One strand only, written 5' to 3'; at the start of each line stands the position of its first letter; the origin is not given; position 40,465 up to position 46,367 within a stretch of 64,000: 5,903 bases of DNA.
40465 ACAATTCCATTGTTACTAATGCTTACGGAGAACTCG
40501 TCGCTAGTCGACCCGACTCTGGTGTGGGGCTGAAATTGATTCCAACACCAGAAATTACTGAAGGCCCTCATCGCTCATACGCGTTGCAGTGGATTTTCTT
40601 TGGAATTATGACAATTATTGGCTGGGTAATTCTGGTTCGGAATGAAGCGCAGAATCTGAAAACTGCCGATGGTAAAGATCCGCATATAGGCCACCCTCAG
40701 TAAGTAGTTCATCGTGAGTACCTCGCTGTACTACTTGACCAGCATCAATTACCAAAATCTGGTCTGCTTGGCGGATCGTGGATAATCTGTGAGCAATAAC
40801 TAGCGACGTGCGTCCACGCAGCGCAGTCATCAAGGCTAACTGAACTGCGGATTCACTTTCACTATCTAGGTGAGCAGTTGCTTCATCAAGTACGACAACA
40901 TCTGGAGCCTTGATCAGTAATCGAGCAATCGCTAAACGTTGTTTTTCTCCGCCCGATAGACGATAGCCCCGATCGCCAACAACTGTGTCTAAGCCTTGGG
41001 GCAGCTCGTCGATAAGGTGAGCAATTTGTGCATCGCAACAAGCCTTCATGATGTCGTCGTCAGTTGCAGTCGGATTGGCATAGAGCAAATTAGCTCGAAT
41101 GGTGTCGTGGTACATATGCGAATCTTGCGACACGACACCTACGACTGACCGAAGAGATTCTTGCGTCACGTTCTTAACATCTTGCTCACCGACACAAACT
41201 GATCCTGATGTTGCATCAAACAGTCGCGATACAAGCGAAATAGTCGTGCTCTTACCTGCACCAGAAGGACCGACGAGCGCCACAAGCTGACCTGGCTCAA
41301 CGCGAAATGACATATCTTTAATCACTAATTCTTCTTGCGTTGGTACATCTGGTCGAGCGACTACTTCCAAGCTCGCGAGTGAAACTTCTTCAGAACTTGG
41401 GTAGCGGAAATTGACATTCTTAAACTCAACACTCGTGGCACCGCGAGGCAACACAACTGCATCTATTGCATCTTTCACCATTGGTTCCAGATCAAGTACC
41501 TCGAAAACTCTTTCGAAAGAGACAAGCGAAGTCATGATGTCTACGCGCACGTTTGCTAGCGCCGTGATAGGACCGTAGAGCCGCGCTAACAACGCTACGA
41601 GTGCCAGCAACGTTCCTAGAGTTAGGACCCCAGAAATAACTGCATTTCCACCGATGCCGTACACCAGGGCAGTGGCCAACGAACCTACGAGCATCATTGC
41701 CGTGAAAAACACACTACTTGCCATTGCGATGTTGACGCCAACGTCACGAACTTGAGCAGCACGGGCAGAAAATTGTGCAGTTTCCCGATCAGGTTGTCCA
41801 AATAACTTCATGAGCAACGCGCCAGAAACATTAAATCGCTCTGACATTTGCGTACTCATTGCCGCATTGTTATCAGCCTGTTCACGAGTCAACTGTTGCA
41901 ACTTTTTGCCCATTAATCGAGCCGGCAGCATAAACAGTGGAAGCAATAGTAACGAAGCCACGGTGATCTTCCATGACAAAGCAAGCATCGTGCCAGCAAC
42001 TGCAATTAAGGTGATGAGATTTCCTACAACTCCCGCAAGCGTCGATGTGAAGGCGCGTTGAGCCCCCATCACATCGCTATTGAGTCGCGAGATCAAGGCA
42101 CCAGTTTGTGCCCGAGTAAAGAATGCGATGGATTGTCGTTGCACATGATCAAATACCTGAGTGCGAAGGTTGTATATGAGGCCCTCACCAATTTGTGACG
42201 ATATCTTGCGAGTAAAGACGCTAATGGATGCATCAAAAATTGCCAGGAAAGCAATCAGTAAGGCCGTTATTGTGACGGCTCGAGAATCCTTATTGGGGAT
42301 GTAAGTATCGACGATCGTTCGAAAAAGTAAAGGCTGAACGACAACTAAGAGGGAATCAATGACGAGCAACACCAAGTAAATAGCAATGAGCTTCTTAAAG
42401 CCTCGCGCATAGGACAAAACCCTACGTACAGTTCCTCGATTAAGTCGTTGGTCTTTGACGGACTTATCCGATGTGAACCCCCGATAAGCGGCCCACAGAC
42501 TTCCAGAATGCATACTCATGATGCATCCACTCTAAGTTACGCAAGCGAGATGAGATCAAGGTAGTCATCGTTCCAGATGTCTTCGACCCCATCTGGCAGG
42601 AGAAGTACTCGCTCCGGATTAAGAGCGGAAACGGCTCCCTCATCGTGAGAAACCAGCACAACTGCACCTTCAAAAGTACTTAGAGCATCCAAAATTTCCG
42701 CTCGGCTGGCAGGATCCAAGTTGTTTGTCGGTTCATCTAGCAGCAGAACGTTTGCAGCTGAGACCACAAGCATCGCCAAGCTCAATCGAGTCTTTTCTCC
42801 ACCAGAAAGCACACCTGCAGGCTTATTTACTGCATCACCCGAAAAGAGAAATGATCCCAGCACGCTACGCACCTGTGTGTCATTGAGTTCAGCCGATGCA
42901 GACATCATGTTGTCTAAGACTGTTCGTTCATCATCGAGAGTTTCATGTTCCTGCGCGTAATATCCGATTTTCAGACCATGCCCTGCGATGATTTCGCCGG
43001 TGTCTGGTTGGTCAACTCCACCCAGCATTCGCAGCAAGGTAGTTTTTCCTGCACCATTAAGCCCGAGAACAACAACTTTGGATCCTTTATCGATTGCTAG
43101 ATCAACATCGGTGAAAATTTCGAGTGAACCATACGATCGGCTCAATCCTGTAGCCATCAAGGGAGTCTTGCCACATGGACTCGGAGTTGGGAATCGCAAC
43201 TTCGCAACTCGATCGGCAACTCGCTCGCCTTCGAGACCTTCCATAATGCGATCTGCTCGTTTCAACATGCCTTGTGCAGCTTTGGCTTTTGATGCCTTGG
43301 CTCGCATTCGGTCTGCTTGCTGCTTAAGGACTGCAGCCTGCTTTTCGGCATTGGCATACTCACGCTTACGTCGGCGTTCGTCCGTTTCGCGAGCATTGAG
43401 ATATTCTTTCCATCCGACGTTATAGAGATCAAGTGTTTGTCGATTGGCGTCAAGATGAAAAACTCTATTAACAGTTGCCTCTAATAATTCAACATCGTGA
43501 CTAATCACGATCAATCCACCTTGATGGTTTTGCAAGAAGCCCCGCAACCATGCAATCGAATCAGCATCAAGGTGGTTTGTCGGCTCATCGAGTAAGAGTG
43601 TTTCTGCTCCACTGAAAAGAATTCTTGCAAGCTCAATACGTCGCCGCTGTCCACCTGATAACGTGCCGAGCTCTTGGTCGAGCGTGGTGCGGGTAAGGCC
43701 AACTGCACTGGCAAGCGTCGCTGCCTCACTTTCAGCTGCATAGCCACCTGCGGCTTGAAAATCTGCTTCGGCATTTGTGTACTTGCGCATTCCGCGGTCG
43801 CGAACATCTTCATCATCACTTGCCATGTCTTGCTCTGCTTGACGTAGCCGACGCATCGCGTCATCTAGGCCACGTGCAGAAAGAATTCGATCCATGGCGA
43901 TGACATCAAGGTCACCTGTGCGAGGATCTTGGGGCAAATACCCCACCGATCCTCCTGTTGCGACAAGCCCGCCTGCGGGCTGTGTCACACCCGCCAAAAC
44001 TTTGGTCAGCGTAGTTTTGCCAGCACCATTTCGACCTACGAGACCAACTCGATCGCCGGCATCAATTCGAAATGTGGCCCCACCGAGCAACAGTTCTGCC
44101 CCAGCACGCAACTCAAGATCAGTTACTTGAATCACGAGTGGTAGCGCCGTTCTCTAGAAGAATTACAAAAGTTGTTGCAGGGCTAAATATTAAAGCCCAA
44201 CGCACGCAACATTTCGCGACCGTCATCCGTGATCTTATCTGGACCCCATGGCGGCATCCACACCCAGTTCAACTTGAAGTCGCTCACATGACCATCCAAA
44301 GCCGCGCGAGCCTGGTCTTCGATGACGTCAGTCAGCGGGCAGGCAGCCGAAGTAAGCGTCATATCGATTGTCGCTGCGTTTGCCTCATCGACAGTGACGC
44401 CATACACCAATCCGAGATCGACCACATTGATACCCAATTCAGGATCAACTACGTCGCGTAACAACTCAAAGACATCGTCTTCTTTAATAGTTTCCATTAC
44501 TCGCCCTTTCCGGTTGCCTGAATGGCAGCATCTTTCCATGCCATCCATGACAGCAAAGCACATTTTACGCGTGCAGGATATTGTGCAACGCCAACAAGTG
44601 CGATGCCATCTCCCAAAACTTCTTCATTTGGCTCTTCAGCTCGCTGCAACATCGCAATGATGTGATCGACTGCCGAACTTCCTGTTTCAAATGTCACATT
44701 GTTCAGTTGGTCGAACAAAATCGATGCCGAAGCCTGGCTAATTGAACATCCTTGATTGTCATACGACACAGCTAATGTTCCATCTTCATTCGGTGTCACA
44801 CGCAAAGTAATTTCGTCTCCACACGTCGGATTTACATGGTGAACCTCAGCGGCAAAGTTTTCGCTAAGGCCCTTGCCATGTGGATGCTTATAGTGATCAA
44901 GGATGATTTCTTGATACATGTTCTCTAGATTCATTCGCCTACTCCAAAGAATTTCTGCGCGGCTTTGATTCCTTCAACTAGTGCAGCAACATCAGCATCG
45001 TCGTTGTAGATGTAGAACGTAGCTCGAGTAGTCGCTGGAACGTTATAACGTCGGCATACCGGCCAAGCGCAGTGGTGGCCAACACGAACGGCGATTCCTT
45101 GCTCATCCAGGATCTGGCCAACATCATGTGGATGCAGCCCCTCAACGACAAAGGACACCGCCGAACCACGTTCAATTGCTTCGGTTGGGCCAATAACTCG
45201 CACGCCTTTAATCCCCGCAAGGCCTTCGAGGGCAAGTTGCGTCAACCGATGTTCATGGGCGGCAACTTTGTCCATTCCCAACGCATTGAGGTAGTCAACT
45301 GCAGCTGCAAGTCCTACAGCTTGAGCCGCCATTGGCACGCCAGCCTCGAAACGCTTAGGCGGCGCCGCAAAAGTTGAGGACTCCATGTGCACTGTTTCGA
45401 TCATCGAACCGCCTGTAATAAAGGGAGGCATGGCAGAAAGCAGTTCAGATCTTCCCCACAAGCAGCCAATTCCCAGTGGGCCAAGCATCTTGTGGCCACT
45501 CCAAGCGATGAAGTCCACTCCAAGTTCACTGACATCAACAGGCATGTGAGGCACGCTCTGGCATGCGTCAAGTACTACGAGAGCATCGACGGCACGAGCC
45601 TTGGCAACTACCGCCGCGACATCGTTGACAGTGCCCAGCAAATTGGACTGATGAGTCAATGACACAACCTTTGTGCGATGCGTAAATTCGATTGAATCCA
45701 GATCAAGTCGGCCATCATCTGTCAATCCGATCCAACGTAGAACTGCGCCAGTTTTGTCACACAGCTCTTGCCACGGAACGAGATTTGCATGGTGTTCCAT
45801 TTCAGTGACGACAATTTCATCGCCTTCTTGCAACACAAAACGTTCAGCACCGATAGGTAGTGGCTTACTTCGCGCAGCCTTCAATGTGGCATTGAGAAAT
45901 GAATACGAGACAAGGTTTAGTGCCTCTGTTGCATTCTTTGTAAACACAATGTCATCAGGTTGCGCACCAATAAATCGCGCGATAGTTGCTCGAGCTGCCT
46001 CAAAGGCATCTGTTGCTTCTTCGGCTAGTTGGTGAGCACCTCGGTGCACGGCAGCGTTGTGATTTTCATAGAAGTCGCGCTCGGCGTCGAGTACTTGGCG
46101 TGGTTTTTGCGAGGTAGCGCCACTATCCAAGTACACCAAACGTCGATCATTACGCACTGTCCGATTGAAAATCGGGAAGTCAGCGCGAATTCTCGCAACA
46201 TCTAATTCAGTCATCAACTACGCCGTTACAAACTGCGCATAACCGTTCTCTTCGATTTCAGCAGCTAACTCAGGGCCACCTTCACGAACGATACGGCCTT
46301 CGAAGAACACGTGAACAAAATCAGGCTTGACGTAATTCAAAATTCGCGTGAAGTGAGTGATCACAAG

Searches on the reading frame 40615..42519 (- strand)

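Call 52: search_protein_families(library=pfam, max_evalue=0.000001, proteins=[window:40615-42519:-])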
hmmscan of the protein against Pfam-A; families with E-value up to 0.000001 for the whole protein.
window:40615-42519:- (634 aa): 2 families
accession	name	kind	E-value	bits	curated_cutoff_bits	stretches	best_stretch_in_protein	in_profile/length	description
PF00664.28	ABC_membrane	-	5.4e-42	144.8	28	1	46-317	2-273/274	ABC transporter transmembrane region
PF00005.33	ABC_tran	-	1e-31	110.8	25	1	401-549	2-137/137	ABC transporter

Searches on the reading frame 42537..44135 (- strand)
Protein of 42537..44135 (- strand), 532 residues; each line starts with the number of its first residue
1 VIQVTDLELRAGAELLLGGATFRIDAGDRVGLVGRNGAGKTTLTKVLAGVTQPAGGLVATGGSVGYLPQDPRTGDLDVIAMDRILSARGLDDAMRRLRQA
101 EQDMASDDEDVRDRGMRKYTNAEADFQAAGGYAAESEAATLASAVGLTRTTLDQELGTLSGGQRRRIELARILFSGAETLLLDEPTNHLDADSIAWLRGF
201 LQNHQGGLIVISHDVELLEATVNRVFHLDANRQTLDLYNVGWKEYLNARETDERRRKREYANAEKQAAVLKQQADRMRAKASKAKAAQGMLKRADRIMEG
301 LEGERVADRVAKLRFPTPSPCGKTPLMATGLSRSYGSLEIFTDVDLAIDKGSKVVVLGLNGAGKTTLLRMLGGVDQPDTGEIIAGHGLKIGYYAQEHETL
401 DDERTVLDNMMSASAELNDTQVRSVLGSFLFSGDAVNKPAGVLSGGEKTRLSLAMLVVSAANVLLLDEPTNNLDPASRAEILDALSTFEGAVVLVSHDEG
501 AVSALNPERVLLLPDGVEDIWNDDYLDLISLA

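Call 52: search_protein_families(library=pfam, max_evalue=0.000001, proteins=[window:42537-44135:-])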
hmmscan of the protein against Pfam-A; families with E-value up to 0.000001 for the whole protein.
window:42537-44135:- (532 aa): 4 families
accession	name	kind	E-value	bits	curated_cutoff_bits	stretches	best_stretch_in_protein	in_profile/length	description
PF00005.33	ABC_tran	-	1.9e-51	174.7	25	2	342-471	2-137/137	ABC transporter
PF13304.12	AAA_21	-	2.2e-20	74.4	27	0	426-499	221-300/304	AAA domain, putative AbiEii toxin, Type IV TA system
PF12848.13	ABC_tran_Xtn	-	6.3e-12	45.8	25.9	1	229-304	2-76/85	ABC transporter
PF02463.25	SMC_N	-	5.4e-11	42.8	40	0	434-502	135-202/220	RecF/RecN/SMC N terminal domain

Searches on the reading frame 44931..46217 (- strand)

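Call 52: search_protein_families(library=pfam, max_evalue=0.000001, proteins=[window:44931-46217:-])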
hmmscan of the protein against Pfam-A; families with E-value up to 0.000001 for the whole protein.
window:44931-46217:- (428 aa): 1 family
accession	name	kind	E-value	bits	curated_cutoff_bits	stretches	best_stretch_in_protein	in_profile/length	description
PF00266.25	Aminotran_5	-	2.4e-137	458.3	21.5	1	28-413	1-371/371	Aminotransferase class-V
